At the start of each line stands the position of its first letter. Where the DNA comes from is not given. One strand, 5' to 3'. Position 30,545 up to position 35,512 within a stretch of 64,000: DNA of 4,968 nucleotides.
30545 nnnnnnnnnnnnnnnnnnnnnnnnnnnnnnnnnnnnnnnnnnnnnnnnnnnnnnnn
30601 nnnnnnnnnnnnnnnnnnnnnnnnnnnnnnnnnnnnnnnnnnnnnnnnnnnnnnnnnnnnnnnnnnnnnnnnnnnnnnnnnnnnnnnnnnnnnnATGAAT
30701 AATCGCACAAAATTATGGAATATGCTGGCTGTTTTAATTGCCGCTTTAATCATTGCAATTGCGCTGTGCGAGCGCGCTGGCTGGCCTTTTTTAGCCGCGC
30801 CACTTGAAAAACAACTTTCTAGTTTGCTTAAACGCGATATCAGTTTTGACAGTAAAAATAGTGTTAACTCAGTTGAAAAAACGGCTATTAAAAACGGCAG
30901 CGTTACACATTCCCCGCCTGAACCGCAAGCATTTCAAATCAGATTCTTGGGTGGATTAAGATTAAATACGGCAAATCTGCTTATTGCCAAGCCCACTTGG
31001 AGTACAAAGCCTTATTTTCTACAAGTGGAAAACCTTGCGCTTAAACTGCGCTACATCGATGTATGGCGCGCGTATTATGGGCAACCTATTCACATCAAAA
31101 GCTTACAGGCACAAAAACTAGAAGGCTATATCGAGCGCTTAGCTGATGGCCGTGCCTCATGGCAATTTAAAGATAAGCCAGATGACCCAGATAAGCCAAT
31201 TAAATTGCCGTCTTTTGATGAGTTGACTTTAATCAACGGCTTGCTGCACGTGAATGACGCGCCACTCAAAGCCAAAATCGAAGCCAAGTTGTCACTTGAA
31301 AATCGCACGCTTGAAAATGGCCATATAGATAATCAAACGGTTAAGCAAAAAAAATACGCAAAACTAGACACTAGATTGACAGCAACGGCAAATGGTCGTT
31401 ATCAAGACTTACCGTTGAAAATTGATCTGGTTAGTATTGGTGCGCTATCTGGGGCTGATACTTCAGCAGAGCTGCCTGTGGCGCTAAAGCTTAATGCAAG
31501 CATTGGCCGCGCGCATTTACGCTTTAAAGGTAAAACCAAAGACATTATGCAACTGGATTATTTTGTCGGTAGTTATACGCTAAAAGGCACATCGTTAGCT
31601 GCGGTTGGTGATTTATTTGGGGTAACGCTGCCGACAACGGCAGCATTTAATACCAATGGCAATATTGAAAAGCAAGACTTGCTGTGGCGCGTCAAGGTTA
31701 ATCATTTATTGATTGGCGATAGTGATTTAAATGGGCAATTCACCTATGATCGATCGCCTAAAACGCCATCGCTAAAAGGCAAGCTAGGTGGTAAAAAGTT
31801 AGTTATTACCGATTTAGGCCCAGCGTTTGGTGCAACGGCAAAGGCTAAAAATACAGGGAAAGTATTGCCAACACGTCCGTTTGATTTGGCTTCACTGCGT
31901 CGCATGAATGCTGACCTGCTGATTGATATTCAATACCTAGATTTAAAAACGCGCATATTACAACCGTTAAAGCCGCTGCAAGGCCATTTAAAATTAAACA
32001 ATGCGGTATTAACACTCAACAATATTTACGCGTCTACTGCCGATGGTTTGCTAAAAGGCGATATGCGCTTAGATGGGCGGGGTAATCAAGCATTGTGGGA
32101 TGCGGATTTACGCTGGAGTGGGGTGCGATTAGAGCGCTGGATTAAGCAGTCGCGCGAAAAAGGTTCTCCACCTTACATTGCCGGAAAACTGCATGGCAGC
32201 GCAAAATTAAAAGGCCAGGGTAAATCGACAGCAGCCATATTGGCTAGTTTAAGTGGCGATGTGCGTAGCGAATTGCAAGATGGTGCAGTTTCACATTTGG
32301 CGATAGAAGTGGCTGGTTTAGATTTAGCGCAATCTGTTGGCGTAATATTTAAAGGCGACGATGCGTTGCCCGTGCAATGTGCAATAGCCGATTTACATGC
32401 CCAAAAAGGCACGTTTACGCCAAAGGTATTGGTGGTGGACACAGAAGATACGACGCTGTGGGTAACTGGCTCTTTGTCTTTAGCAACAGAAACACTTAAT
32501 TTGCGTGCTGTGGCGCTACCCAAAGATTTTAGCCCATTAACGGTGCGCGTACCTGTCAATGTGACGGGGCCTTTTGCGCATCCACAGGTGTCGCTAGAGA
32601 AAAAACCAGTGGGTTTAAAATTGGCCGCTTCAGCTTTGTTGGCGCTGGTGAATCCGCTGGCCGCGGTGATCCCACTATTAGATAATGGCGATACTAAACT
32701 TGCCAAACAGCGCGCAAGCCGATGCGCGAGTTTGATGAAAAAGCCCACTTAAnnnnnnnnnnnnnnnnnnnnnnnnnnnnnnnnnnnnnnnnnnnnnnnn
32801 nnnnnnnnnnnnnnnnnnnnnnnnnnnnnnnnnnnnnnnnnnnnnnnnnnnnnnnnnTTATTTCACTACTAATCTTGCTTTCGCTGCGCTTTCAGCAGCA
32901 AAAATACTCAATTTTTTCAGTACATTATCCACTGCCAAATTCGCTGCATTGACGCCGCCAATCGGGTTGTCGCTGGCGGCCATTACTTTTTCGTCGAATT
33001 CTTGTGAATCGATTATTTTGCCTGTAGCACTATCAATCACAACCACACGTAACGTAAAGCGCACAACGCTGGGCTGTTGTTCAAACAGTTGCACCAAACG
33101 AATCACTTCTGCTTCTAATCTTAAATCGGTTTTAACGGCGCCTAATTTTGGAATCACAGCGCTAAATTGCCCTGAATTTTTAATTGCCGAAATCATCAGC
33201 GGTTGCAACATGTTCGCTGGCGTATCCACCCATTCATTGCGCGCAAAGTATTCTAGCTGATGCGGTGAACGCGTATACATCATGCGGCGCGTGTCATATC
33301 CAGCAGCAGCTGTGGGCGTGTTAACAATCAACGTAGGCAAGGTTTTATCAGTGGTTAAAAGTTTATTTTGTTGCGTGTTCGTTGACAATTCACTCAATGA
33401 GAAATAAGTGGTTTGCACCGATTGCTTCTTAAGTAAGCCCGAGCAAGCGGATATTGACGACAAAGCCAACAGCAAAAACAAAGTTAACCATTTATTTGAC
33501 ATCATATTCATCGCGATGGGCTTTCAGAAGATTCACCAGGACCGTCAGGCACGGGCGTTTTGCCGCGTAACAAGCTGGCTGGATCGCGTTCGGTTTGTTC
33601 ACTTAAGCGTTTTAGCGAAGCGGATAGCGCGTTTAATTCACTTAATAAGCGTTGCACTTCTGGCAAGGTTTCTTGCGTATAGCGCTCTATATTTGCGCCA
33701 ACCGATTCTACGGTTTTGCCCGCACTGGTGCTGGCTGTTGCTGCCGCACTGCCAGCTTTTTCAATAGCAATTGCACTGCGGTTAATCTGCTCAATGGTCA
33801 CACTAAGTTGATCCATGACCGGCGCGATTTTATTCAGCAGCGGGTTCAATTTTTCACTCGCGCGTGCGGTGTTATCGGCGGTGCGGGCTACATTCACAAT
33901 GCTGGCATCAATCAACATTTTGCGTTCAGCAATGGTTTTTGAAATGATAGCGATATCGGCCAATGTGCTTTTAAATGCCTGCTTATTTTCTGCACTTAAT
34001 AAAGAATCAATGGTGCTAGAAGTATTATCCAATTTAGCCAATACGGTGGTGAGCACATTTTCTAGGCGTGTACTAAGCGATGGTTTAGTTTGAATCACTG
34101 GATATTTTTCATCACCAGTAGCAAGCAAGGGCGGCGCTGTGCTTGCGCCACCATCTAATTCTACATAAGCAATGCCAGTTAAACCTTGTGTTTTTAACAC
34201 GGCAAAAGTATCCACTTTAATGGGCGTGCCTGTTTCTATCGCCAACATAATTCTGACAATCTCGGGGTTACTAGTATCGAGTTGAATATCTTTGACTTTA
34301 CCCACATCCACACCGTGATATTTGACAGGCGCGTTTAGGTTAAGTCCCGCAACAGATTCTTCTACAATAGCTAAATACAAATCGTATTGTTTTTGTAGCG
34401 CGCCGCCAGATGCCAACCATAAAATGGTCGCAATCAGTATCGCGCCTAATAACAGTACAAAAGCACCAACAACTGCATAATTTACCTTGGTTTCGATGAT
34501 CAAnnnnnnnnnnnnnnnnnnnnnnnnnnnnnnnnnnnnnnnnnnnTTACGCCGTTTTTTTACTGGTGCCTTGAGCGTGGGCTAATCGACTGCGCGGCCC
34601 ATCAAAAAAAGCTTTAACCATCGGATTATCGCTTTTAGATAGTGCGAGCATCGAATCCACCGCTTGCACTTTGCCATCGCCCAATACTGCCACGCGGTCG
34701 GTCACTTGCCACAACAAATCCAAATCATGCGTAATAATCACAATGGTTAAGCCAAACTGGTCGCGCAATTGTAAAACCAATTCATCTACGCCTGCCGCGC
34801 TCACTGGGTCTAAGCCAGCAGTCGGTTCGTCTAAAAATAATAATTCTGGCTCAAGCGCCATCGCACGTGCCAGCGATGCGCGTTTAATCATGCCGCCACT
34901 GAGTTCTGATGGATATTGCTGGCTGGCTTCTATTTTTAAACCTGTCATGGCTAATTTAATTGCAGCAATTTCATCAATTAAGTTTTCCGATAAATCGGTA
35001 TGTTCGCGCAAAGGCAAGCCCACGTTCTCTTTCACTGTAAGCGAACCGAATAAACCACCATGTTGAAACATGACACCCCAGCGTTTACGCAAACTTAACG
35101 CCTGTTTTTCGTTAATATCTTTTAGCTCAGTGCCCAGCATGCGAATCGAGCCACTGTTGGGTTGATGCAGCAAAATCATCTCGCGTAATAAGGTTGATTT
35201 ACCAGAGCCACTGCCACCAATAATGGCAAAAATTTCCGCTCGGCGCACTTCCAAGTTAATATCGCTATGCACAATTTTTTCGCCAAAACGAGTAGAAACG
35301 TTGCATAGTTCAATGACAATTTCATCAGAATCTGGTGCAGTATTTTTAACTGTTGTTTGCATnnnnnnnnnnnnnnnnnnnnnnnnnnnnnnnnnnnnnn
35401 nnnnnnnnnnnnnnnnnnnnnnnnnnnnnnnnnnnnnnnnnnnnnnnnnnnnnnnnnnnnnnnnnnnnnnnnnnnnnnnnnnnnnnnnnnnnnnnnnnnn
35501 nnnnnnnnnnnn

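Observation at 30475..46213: Candidate uncharacterised Crp/Fnr regulon: five TGTRCG-N4-CGYACA palindromes at class II promoter spacing, including one facing the regulator gene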

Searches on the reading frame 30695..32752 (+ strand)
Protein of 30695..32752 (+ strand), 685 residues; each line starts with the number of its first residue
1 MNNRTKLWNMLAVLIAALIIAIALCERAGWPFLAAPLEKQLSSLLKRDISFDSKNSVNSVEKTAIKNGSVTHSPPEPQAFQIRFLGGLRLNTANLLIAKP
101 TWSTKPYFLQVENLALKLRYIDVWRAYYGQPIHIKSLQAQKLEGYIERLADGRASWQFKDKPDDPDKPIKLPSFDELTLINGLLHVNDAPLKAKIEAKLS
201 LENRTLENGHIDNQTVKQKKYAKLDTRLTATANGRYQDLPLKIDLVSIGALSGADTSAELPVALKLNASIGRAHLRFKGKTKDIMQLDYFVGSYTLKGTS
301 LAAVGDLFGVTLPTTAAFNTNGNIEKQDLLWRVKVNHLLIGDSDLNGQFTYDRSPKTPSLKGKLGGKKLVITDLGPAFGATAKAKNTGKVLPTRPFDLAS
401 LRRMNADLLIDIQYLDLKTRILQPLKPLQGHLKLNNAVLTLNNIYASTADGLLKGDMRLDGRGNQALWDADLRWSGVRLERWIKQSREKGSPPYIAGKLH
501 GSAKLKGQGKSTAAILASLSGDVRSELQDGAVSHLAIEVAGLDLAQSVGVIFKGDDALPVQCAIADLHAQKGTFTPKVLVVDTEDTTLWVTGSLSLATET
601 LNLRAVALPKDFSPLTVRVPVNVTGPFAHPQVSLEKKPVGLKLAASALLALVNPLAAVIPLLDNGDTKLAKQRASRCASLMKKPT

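Call 10: search_protein_families(library=pfam, proteins=[window:30695-32752:+])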
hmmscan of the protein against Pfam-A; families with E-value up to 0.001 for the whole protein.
window:30695-32752:+ (685 aa): 1 family
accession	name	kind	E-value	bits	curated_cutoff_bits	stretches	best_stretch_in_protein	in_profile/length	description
PF05170.20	AsmA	-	1.4e-27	97.3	29.8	1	208-577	220-605/607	AsmA family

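Call 11: search_protein_families(library=ncbifam, proteins=[window:30695-32752:+])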
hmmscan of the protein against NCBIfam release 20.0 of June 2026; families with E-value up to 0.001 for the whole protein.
window:30695-32752:+ (685 aa): 0 families

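Call 53: find_related_loci(query=window:30695-32752:+, collection=genome_contigs, flank=2500)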
Query window:30695-32752:+ (685 aa) in genome_contigs; peptide patterns used: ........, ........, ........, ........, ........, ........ (x = any residue, [..] = any of these).
44 stretches matched a pattern; 1 encode a relative of the query (tblastn E <= 1e-3); 1 distinct loci.
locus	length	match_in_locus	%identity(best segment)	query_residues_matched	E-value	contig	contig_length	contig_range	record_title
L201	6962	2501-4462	47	10-682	0e+0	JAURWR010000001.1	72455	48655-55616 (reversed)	MAG: Burkholderiaceae bacterium isolate E10_concoct.bin.30_sub E10_k141_395097, whole genome shotgun sequence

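Call 55: find_related_loci(query=window:30695-32752:+, collection=metagenome_contigs, flank=1500)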
Query window:30695-32752:+ (685 aa) in metagenome_contigs; peptide patterns used: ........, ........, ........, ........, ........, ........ (x = any residue, [..] = any of these).
77 stretches matched a pattern, but none encodes a relative of the query by tblastn (E <= 1e-3).

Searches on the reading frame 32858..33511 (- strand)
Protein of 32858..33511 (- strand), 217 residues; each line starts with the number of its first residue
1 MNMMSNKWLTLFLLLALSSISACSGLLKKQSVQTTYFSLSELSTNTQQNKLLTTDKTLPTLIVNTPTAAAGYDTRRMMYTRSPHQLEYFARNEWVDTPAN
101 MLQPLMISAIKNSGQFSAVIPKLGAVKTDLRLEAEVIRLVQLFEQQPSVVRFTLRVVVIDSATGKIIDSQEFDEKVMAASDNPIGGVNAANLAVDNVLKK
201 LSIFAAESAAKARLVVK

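Call 29: search_protein_families(library=pfam, proteins=[window:32858-33511:-], max_evalue=0.01)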
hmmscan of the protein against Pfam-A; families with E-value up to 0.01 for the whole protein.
window:32858-33511:- (217 aa): 1 family
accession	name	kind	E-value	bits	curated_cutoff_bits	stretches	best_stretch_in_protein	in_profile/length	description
PF03886.18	ABC_trans_aux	-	2.7e-09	37.3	26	1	42-199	3-158/161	ABC-type transport auxiliary lipoprotein component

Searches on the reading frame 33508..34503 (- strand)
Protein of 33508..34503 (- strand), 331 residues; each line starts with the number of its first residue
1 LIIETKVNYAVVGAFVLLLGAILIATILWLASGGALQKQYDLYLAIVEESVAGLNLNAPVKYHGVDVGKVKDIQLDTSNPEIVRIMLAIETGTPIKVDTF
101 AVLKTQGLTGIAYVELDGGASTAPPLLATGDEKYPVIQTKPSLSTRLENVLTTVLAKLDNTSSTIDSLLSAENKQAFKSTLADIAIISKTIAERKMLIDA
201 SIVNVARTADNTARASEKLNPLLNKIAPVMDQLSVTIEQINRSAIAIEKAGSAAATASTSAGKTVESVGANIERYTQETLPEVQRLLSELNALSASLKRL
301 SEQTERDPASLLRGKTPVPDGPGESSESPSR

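Call 29: search_protein_families(library=pfam, proteins=[window:33508-34503:-], max_evalue=0.01)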
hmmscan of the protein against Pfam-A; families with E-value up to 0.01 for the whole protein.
window:33508-34503:- (331 aa): 4 families
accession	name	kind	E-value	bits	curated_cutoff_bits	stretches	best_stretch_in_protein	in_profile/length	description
PF02470.25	MlaD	-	5e-16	59.1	25.1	1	49-119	10-81/81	MlaD protein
PF11887.13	Mce4_CUP1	-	0.0026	17.8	32.6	1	156-300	39-175/222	Cholesterol uptake porter CUP1 of Mce4, putative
PF05531.17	NPV_P10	-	0.0031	18.4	29.8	0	266-320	21-72/75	Nucleopolyhedrovirus P10 protein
PF10145.14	PhageMin_Tail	-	0.0032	17.8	33.2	1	205-282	82-158/201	Phage-related minor tail protein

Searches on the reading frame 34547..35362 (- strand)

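Call 29: search_protein_families(library=pfam, proteins=[window:34547-35362:-], max_evalue=0.01)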
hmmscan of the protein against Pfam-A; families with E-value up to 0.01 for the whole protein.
window:34547-35362:- (271 aa): 8 families
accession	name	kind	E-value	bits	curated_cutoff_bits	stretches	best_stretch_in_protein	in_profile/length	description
PF00005.33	ABC_tran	-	6.1e-31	108.3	25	1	34-182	3-137/137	ABC transporter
PF13304.12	AAA_21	-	1.3e-06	29.1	27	0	151-214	235-300/304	AAA domain, putative AbiEii toxin, Type IV TA system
PF13555.12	AAA_29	-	0.00011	22.3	27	1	37-65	17-45/61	P-loop containing region of AAA domain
PF09818.15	ABC_ATPase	-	0.00056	19.5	23.2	0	39-60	77-97/283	P-loop domain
PF13401.12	AAA_22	-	0.0007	20.4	27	1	41-90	4-33/130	AAA domain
PF01580.24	FtsK_SpoIIIE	-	0.0043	17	24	1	27-64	23-61/221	FtsK/SpoIIIE family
PF25199.1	nSTAND_NTPase5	-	0.005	17.1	34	1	36-67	35-66/145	Novel STAND NTPase 5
PF02463.25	SMC_N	-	0.0095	15.8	40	0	43-220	25-205/220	RecF/RecN/SMC N terminal domain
